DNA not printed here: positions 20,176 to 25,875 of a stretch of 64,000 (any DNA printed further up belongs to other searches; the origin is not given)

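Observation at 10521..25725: Gram-positive style utilisation locus for a sulfated glycan, built around two uncharacterised beta-helix enzymes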

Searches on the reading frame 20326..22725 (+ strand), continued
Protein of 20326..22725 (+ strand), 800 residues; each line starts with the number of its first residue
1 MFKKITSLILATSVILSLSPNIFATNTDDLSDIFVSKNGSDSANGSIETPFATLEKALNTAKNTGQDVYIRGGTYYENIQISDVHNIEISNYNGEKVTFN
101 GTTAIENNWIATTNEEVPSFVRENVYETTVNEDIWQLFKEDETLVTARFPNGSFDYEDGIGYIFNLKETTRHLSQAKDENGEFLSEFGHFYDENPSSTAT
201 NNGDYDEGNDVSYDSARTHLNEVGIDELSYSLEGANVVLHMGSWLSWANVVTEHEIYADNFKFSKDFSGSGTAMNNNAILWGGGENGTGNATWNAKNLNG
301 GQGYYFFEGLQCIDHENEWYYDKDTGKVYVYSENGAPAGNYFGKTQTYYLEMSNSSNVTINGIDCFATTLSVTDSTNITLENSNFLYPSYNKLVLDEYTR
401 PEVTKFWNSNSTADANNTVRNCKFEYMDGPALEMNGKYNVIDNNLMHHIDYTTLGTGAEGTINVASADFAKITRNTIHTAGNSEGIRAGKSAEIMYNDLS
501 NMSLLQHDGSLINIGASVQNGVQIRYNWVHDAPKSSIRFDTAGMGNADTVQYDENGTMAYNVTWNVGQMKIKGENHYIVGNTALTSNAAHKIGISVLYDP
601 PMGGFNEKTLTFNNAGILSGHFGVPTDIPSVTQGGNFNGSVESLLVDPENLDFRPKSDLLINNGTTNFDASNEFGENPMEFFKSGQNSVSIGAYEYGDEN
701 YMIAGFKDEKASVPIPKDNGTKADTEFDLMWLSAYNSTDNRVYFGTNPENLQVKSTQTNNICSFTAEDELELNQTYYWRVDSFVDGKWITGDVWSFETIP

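Call 58: fold_search(model_id=the predicted structure, library=pdb)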
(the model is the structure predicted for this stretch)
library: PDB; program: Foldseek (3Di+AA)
matches with E <= 10: 1734; with E <= 0.001: 12
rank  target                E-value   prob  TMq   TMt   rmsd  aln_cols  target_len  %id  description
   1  5mqp_C                1.2e-16  1.00  0.44  0.57   7.6       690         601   14  Glycoside hydrolase BT_1002 (released 2017-04-05)
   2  5mqp_A                4.8e-16  1.00  0.45  0.58   7.6       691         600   15  Glycoside hydrolase BT_1002 (released 2017-04-05)
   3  5mqp_E                5.5e-16  1.00  0.46  0.60   5.6       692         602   14  Glycoside hydrolase BT_1002 (released 2017-04-05)
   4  5mqp_B                1.4e-15  1.00  0.43  0.57   6.4       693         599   14  Glycoside hydrolase BT_1002 (released 2017-04-05)
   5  3vst_A                2.1e-09  1.00  0.37  0.46   9.2       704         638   10  The complex structure of XylC with Tris (released 2013-02-27)
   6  7jwf_A                1.1e-06  1.00  0.21  0.27  16.1       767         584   11  Crystal structure of PdGH110B D344N in complex with alpha-(1,3)-galactobiose (released 2020-11-04)
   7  7jwf_B                2.2e-06  1.00  0.20  0.25  17.4       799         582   12  Crystal structure of PdGH110B D344N in complex with alpha-(1,3)-galactobiose (released 2020-11-04)
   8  8wm1_A                1.0e-05  1.00  0.15  0.23  17.8       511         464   12  DHS dehydratase (released 2024-10-02)
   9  9beh_A                2.0e-05  0.98  0.17  0.22  13.8       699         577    9  Structure of GH110A in complex with galactose-6-sulfate (released 2025-08-27)
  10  4y9v_A                7.3e-05  0.97  0.17  0.20  18.2       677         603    8  Gp54 tailspike of Acinetobacter baumannii bacteriophage AP22 in complex with A. baumannii capsular saccharide (released 2017-02-01)
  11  7o7a_B                1.4e-04  1.00  0.19  0.34   9.3       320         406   14  Structure of the PL6 family alginate lyase Pedsa0632 from Pseudopedobacter saltans (released 2021-07-28)
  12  7w1c_C                5.1e-04  0.93  0.19  0.23  19.6       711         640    8  Crystal structure of Klebsiella pneumoniae K1 capsule-specific polysaccharide lyase in a P1 crystal form (released 2022-05-18)
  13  4ru4_B                1.7e-03  0.51  0.13  0.17  17.1       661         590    8  Crystal structure of the tailspike protein gp49 from Pseudomonas phage LKA1 (released 2015-11-18)
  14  8bwk_C                3.4e-03  1.00  0.21  0.23   8.0       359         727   12  Metagenomic derived PL6 alginate lyase (released 2023-12-20)
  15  6qps_B                3.6e-03  0.99  0.17  0.28  12.2       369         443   12  Structural characterization of a mannuronic acid specific polysaccharide family 6 lyase enzyme from human gut microbio (released 2019-09-25)
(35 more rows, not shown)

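Call 88: find_encoding_contigs(protein=P0144, flank=10000, max_places=1)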
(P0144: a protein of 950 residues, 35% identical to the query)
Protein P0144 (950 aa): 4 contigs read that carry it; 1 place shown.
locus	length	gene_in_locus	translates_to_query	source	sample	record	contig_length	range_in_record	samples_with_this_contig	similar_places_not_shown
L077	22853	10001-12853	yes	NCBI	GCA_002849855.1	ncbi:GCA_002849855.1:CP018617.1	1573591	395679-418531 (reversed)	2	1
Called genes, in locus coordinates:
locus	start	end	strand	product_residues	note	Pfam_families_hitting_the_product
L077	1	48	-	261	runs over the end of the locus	-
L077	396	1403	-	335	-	PF00356:LacI, PF00532:Peripla_BP_1, PF13407:Peripla_BP_4, PF13377:Peripla_BP_3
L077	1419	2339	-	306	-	PF00294:PfkB, PF08543:Phos_pyr_kin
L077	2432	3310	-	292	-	PF00532:Peripla_BP_1, PF13407:Peripla_BP_4, PF13458:Peripla_BP_6 (weak), PF13377:Peripla_BP_3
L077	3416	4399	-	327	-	PF02653:BPD_transp_2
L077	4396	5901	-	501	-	PF02463:SMC_N (faint), PF00005:ABC_tran, PF13604:AAA_30 (faint), PF13304:AAA_21 (faint), PF00005:ABC_tran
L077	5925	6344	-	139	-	PF05025:RbsD_FucU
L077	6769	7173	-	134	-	-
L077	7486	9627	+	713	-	PF05227:CHASE3, PF00015:MCPsignal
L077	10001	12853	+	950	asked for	PF22842:Pel9A-like_beta_helix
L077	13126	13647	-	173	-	-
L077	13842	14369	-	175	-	-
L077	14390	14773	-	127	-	-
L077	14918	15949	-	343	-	-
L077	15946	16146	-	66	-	-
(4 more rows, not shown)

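Call 89: find_encoding_contigs(protein=P0124, flank=10000, max_places=1)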
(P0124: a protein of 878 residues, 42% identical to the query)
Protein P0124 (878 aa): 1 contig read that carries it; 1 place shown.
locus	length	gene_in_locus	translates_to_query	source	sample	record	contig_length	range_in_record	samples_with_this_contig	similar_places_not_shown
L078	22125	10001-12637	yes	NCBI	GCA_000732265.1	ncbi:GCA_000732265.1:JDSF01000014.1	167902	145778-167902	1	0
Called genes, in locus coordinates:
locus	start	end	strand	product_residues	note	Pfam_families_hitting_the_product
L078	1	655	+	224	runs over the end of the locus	PF04551:GcpE, PF26540:GcpE_C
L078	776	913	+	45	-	PF14480:DNA_pol3_a_NI (weak)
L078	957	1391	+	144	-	PF11490:DNA_pol3_a_NII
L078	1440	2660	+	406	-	PF01336:tRNA_anti-codon (weak), PF02811:PHP, PF16473:Rv2179c-like (weak), PF00929:RNase_T, PF13482:RNase_H_2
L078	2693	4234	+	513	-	PF07733:DNA_pol3_alpha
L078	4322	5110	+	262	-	PF17657:DNA_pol3_finger (faint), PF14579:HHH_6, PF12836:HHH_3 (weak)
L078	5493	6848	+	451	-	PF00209:SNF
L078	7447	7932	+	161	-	PF00075:RNase_H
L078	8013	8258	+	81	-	-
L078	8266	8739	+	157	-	PF00348:polyprenyl_synt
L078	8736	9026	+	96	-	-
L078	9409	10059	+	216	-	-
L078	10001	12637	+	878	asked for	PF22842:Pel9A-like_beta_helix, PF13229:Beta_helix (faint)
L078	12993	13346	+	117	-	PF02018:CBM_4_9 (weak)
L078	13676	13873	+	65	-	-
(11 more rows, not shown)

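Call 90: find_related_loci(query=A2, collection=metagenome_contigs, flank=10000)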
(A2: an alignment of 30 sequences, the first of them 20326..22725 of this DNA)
Query A2 (800 aa) in metagenome_contigs; peptide patterns used: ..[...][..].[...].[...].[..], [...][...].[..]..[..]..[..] (x = any residue, [..] = any of these).
240 stretches matched a pattern; 117 encode a relative of the query (tblastn E <= 1e-3); the best 80 are kept; 80 distinct loci.
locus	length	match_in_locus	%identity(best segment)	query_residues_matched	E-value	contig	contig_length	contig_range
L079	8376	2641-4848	42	9-796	3e-180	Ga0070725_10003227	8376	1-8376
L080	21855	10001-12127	42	35-796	3e-179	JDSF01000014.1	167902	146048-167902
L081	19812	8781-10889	38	57-796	1e-154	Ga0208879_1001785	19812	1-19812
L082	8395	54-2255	35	31-798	5e-137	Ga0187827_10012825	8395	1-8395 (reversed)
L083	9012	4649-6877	35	5-799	4e-134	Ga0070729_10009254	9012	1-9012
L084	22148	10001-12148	34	5-798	3e-124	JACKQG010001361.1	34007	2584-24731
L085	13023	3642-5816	34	6-796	3e-123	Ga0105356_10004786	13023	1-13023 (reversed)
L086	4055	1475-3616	34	9-796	4e-125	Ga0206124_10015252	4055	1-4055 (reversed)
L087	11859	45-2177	34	15-798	9e-121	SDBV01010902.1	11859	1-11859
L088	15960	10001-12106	35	31-798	4e-120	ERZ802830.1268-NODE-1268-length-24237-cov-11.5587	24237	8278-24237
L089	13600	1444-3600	33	2-796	2e-118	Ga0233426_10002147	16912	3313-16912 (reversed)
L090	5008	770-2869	33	31-796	3e-119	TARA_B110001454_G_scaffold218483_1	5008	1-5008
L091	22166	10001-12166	33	2-796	7e-118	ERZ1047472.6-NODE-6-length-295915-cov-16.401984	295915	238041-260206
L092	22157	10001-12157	33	2-796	6e-118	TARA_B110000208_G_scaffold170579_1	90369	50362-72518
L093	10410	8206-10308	34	30-796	9e-118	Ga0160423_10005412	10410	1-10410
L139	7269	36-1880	27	124-798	1e-67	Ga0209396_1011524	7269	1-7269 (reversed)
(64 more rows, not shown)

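Call 110: search_protein_representatives(alignment_id=A2)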
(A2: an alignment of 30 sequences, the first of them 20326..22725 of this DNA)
Query: 30 sequences, 1008 profile positions. Proteins with E-value up to 0.001 (for the whole library): 77278; up to 1e-10: 30253; up to 1e-30: 4582. The best 150 are listed.
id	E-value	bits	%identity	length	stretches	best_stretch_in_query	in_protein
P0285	0.0e+00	1279.6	-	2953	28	667-759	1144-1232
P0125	0.0e+00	1206.0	-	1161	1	18-939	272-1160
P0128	0.0e+00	1191.3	-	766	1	21-758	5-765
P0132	0.0e+00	1137.7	-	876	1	6-843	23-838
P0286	0.0e+00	1068.3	-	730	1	14-759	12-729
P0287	0.0e+00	1035.6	-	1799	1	11-979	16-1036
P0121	0.0e+00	1029.9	-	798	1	6-756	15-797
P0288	7.8e-298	1007.2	-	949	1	20-757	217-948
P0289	5.2e-279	944.9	-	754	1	8-757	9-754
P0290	2.7e-269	912.7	-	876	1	15-780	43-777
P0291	7.0e-263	891.5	-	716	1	44-756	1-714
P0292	8.6e-262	887.9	-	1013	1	4-776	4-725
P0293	1.8e-258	876.9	-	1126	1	22-779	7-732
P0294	4.0e-258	875.7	-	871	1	9-864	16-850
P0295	1.3e-256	870.7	-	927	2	8-759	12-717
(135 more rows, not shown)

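Call 114: search_protein_families(library=pfam, proteins=[L139:2276-3436:+, L139:4989-6479:-], max_evalue=0.00001)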
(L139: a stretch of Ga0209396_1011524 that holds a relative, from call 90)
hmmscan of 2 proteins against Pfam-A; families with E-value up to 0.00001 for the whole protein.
L139:2276-3436:+ (386 aa): 2 families
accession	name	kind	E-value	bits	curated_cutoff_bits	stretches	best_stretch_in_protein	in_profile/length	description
PF00015.26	MCPsignal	-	2.5e-44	151.6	34.6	1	227-371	14-158/172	Methyl-accepting chemotaxis protein (MCP) signalling domain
PF08376.15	NIT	-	6e-07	30.5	24.9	1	2-60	182-238/239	Nitrate and nitrite sensing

L139:4989-6479:- (496 aa): 2 families
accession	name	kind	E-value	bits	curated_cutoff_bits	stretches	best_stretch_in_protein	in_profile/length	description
PF00370.27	FGGY_N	-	1.2e-62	212.2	28.8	1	1-244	1-245/245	FGGY family of carbohydrate kinases, N-terminal domain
PF02782.22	FGGY_C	-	9.1e-24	84.8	27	1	254-437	2-197/198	FGGY family of carbohydrate kinases, C-terminal domain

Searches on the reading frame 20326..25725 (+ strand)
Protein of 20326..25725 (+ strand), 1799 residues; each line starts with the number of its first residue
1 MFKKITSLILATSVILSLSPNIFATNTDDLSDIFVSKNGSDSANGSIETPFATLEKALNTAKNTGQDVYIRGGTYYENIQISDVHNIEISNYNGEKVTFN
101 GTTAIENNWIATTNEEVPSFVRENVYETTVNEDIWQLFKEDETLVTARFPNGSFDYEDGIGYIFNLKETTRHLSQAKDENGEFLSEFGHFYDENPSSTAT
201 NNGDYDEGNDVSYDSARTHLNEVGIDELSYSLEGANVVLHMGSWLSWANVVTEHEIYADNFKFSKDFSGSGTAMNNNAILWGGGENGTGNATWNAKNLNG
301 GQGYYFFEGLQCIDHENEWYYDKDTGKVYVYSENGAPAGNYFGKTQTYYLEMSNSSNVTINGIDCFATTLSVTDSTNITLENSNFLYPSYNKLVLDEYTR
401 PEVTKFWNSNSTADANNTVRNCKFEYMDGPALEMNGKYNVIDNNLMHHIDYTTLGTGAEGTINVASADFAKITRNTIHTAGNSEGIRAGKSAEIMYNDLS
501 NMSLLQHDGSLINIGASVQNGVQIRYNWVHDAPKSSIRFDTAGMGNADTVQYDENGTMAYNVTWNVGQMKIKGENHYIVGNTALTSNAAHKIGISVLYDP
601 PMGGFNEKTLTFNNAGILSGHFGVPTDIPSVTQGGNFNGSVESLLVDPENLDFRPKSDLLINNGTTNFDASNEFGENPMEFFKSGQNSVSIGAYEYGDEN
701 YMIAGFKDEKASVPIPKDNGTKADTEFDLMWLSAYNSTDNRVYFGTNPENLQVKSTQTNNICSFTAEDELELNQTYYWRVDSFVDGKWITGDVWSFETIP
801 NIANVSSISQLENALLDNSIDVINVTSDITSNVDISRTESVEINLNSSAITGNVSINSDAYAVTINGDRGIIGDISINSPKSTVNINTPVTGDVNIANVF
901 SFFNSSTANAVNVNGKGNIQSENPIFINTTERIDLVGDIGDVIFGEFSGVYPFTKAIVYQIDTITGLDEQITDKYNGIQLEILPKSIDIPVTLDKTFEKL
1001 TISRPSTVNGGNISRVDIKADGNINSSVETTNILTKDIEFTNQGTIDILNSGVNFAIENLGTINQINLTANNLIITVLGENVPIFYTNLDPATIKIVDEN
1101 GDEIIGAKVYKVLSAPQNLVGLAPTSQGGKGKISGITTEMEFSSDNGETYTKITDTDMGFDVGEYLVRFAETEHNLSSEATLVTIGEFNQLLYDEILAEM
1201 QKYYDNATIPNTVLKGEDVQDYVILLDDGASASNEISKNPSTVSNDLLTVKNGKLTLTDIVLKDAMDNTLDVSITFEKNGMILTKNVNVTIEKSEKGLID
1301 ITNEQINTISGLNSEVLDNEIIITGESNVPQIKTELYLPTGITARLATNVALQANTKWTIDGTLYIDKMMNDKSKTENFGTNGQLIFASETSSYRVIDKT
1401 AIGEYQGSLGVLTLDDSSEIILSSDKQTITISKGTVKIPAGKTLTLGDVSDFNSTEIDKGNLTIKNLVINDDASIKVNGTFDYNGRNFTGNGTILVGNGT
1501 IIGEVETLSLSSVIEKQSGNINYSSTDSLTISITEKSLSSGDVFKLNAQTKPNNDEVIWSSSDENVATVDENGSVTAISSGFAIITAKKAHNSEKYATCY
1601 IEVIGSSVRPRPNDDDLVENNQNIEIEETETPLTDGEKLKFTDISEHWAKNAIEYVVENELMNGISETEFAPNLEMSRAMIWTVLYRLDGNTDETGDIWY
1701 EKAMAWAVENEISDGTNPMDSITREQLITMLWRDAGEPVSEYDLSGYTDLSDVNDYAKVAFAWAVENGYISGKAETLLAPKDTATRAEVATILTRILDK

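Call 3: search_protein_families(library=pfam, proteins=[window:20326-25725:+], max_evalue=0.01)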
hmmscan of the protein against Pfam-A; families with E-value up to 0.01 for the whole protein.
window:20326-25725:+ (1799 aa): 3 families
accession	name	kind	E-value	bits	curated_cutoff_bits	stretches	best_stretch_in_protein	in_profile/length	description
PF00395.25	SLH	-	5.6e-18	65.1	20.8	2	1640-1679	1-41/44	S-layer homology domain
PF02368.24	Big_2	-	1.8e-08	34.7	22.8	1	1527-1595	3-75/79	Bacterial Ig-like domain (group 2)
PF21764.3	Invasin_D4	-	0.0024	18.8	27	1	1547-1580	30-62/88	Invasin, domain 4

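Call 4: search_protein_families(library=ncbifam, proteins=[window:20326-25725:+], max_evalue=0.01)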
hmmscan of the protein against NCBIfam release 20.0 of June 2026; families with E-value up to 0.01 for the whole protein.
window:20326-25725:+ (1799 aa): 0 families
